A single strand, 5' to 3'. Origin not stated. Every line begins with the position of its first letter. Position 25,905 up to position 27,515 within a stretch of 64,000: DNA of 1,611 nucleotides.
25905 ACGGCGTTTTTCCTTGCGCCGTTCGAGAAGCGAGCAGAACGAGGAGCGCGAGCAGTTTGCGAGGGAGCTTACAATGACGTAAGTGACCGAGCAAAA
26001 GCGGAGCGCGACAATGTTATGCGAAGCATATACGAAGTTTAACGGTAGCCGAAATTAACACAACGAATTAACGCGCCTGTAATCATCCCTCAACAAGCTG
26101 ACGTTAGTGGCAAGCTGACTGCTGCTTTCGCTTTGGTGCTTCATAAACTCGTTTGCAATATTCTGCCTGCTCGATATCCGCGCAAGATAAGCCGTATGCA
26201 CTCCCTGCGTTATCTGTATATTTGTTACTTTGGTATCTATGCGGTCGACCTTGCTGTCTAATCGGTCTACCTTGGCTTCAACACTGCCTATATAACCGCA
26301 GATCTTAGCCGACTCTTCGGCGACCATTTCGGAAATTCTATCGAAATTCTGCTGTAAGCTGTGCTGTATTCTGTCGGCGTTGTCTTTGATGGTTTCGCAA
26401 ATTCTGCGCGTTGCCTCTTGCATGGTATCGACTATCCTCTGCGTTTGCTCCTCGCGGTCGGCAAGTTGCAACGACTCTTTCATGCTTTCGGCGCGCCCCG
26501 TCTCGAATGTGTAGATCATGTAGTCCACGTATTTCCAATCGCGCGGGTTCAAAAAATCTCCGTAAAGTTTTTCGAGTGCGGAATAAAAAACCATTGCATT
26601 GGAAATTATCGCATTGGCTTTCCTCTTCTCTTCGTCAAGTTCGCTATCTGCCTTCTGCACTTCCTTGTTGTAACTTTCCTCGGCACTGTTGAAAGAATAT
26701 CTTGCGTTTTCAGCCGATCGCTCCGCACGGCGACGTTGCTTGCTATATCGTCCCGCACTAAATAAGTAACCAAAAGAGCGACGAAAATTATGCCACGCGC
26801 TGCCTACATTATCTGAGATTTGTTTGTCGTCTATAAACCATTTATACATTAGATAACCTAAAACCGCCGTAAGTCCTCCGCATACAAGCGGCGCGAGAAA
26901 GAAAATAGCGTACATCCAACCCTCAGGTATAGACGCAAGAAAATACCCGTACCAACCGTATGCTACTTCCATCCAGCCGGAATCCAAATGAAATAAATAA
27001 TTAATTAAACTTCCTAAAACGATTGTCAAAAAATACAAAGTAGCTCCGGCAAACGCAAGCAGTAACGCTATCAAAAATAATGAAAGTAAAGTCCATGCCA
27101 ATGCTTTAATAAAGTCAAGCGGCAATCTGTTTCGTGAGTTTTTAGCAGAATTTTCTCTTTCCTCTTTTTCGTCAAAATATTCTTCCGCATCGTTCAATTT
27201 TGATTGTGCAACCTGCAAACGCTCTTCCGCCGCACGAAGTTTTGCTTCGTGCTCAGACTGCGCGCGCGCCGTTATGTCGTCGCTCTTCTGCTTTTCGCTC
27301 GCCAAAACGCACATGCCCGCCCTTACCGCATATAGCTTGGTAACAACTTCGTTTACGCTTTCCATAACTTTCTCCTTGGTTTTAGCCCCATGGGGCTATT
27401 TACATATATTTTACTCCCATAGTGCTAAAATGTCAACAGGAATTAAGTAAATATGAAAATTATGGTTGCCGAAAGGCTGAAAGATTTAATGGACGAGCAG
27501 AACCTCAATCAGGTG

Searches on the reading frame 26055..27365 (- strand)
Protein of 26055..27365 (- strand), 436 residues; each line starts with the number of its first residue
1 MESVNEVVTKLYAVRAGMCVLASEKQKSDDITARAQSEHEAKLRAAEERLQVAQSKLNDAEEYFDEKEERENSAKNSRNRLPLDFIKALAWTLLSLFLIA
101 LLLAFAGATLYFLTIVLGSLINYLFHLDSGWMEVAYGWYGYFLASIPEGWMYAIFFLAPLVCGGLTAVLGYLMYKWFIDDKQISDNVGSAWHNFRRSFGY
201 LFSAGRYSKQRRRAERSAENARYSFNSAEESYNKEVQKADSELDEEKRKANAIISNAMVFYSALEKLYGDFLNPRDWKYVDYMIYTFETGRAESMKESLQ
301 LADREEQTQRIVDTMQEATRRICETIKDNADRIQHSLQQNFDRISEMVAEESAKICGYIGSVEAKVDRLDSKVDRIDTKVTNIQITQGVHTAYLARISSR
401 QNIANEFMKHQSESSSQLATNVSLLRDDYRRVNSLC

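Call 22: search_protein_families(library=pfam, proteins=[window:26055-27365:-])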
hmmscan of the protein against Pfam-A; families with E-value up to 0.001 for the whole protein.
window:26055-27365:- (436 aa): 0 families

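Call 54: search_protein_families(library=ncbifam, proteins=[window:26055-27365:-], max_evalue=0.01)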
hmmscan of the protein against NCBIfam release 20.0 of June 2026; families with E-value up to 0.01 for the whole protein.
window:26055-27365:- (436 aa): 1 family
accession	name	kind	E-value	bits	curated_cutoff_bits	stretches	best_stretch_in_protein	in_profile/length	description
NF033193.2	lipo_NDxxF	hypoth_equivalog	0.0028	17.4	60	1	295-410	81-190/199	NDxxF motif lipoprotein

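Call 84: search_solved_structures(query=window:26055-27365:-, max_evalue=0.01)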
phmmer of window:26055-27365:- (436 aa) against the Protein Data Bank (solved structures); distinct sequences matched with E-value up to 0.01: 0.
